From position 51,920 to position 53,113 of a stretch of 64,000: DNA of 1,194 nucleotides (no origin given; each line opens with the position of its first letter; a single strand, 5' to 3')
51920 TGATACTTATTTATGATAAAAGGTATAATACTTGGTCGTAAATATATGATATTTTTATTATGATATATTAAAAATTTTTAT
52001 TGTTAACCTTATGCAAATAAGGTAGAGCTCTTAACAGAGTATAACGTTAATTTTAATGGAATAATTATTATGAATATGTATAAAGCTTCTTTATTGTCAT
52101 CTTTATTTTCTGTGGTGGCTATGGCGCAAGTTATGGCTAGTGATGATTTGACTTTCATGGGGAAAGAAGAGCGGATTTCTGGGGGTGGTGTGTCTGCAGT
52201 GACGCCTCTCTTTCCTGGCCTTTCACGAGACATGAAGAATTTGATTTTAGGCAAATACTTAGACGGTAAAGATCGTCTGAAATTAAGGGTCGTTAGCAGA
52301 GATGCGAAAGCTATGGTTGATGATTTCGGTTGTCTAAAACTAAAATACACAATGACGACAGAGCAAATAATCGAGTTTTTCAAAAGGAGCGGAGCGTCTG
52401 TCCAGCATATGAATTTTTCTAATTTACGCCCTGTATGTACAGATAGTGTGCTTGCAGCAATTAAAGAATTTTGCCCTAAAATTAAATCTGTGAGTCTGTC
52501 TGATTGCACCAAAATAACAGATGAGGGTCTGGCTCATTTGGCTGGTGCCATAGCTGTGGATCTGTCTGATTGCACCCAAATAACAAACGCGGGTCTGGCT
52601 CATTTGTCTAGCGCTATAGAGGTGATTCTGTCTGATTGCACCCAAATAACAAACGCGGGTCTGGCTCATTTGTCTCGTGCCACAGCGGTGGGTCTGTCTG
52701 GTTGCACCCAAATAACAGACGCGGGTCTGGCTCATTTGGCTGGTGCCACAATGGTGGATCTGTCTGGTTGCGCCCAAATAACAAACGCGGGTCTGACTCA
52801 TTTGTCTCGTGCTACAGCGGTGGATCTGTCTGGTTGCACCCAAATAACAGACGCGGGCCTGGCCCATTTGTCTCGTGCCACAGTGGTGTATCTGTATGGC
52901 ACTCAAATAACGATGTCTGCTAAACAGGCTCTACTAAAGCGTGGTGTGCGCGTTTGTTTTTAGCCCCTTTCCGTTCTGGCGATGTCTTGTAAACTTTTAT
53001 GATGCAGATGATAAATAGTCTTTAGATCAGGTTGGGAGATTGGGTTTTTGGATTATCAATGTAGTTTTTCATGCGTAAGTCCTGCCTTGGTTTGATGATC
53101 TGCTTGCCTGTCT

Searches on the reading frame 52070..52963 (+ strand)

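Call 15: search_protein_families(library=pfam, proteins=[window:52070-52963:+], max_evalue=0.001)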
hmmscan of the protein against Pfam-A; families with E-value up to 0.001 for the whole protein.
window:52070-52963:+ (297 aa): 3 families
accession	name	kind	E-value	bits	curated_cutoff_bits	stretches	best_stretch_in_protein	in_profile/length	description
PF13516.12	LRR_6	-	1.9e-12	46.7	23.4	0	135-157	2-23/24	Leucine Rich repeat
PF12799.13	LRR_4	-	0.00042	20.9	27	0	135-151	22-38/44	Leucine Rich repeats (2 copies)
PF13466.11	STAS_2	-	0.0009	19.8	29.2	0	143-181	9-49/80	STAS domain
